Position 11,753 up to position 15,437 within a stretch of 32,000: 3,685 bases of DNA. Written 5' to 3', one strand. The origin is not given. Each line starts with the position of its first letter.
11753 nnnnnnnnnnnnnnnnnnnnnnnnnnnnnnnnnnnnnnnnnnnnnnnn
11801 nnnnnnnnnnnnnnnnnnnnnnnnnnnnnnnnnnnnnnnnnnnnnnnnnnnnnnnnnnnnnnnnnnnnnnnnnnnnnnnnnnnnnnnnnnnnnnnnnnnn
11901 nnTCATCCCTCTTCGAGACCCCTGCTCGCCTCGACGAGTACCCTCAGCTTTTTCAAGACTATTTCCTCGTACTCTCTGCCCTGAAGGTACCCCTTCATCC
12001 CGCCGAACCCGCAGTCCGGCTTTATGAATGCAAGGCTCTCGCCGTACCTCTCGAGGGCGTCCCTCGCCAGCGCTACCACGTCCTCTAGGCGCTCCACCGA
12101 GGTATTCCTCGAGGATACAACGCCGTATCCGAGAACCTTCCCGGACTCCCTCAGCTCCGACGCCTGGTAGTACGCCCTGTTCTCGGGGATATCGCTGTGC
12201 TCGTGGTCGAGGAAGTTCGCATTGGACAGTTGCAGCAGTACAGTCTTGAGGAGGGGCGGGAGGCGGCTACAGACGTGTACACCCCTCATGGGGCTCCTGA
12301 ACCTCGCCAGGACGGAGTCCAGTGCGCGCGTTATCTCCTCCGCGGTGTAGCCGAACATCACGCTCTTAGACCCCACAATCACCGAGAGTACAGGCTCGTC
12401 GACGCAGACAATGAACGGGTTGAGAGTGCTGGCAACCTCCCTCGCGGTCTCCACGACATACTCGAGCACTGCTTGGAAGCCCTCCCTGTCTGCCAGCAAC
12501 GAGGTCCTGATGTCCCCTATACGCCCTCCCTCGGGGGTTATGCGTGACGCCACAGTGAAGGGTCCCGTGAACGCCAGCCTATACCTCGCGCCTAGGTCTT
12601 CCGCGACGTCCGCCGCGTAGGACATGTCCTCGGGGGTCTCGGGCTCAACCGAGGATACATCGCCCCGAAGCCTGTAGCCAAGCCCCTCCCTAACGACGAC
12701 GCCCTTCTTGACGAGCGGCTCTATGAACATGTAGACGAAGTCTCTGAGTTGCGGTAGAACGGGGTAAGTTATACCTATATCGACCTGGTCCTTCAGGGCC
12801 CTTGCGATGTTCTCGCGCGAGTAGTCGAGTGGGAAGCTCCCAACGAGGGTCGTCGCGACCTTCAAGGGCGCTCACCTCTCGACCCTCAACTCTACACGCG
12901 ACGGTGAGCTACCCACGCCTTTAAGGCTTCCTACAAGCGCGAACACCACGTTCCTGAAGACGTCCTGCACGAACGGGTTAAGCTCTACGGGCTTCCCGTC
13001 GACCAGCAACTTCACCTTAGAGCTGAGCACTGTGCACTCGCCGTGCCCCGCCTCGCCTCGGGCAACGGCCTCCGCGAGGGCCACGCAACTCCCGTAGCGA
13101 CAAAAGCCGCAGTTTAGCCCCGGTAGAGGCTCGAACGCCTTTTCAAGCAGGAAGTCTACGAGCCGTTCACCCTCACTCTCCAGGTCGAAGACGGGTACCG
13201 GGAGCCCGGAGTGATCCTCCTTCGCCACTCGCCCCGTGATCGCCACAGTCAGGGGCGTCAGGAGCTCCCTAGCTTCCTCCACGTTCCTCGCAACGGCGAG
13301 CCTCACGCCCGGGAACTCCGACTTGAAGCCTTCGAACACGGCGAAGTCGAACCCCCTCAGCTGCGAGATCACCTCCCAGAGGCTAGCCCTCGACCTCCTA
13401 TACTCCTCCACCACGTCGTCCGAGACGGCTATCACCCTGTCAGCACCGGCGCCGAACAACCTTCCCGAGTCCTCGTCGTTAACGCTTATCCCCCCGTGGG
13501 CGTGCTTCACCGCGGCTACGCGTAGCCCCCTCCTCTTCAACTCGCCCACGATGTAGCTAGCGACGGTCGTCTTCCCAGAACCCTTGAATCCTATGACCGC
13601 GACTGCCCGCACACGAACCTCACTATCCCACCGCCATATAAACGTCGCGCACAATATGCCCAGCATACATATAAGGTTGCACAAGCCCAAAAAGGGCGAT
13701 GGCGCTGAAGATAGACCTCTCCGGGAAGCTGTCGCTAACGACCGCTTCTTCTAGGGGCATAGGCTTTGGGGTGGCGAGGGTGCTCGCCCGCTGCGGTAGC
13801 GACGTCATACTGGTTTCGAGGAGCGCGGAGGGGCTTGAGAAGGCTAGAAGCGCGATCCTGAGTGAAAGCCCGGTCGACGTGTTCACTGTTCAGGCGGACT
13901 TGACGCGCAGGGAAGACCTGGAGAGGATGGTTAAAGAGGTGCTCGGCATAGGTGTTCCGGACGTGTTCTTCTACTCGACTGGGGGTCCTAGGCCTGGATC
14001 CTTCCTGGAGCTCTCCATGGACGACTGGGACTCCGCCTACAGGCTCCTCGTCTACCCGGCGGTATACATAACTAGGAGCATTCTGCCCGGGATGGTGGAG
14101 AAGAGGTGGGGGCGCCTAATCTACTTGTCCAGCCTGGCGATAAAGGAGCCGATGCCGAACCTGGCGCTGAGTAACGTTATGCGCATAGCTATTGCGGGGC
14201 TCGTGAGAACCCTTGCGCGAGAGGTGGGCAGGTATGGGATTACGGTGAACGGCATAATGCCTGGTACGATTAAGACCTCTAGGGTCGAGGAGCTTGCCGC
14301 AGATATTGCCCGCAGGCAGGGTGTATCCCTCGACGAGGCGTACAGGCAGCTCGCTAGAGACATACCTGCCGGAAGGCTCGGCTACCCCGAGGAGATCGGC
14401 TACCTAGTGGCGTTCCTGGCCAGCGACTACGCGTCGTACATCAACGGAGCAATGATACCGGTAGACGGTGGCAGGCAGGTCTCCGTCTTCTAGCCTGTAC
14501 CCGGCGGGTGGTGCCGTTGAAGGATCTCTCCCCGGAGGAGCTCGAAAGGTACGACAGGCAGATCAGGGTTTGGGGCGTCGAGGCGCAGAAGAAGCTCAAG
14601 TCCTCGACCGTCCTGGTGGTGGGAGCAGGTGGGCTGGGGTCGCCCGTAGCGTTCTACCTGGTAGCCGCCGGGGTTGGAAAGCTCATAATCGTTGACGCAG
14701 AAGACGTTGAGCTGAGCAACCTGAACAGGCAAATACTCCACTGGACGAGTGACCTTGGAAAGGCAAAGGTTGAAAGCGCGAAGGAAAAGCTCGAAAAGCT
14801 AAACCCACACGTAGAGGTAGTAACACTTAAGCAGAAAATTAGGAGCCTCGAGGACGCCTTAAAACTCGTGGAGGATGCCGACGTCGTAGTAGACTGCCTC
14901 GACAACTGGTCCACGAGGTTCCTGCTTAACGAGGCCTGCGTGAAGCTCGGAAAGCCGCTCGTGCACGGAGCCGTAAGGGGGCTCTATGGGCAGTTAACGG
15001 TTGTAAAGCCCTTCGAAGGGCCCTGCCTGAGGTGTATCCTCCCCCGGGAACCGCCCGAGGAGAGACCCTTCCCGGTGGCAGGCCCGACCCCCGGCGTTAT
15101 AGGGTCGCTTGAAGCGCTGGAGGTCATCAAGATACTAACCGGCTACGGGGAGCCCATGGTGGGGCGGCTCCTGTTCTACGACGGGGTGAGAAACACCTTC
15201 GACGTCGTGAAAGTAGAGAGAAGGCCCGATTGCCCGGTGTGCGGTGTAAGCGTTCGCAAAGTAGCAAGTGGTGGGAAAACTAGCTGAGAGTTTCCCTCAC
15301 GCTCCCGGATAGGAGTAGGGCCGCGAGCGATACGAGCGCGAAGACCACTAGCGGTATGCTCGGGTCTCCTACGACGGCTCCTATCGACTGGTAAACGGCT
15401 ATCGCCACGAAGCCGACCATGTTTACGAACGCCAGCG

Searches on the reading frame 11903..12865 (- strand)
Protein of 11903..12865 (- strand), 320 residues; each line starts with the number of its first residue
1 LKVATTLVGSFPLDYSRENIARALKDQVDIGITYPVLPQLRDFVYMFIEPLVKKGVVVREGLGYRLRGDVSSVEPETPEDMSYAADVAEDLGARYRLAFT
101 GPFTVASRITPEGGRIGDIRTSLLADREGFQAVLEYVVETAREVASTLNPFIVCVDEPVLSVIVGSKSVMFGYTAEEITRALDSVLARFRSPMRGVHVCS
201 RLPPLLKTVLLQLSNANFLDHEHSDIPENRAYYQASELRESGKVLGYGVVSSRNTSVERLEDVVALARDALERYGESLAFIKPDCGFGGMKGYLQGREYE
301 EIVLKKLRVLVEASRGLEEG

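Call 74: search_protein_families(library=pfam, proteins=[window:11903-12865:-], max_evalue=0.0001)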
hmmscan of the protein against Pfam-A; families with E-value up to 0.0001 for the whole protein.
window:11903-12865:- (320 aa): 1 family
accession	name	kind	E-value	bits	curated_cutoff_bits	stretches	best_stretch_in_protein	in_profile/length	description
PF01717.24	Meth_synt_2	-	3.1e-06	27.2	21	1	134-288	150-304/324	Cobalamin-independent synthase, Catalytic domain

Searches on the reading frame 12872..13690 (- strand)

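Call 74: search_protein_families(library=pfam, proteins=[window:12872-13690:-], max_evalue=0.0001)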
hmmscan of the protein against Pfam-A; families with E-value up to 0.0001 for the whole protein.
window:12872-13690:- (272 aa): 2 families
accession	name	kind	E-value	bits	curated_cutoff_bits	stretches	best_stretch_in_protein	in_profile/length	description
PF03205.20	MobB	-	5e-19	68.9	26.6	1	30-140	2-116/133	Molybdopterin guanine dinucleotide synthesis protein B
PF04060.18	FeS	-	1.1e-10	41.5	23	1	189-220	1-32/33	Putative Fe-S cluster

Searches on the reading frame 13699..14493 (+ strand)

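Call 74: search_protein_families(library=pfam, proteins=[window:13699-14493:+], max_evalue=0.0001)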
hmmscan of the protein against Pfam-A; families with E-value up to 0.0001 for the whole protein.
window:13699-14493:+ (264 aa): 3 families
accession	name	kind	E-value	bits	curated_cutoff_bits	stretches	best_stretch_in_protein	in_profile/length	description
PF13561.12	adh_short_C2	-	9.1e-46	156.8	27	1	16-258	3-234/236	Enoyl-(Acyl carrier protein) reductase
PF00106.31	adh_short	-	6.7e-33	114.3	26.6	1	13-202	4-193/195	short chain dehydrogenase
PF08659.16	KR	-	5.4e-05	23.6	22.6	0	20-115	11-110/180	KR domain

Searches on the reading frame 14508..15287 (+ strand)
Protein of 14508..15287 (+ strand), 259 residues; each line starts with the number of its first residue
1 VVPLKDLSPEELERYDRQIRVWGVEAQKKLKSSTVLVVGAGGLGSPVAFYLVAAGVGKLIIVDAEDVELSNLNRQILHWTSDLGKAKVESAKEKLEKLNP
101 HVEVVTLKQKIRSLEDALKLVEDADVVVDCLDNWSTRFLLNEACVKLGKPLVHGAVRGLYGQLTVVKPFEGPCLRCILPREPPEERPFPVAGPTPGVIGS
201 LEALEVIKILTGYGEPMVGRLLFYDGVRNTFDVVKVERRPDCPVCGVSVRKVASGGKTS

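Call 74: search_protein_families(library=pfam, proteins=[window:14508-15287:+], max_evalue=0.0001)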
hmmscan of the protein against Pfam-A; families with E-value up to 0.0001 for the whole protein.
window:14508-15287:+ (259 aa): 3 families
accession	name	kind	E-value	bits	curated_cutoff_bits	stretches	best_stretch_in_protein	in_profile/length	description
PF00899.27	ThiF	-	1.2e-78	264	28.1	1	15-244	1-238/238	ThiF family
PF03435.24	Sacchrp_dh_NADP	-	1.5e-05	25.8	25.1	0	35-155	1-99/129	Saccharopine dehydrogenase NADP binding domain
PF01488.26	Shikimate_DH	-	8.6e-05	23.1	24.3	0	28-65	8-45/138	Shikimate / quinate 5-dehydrogenase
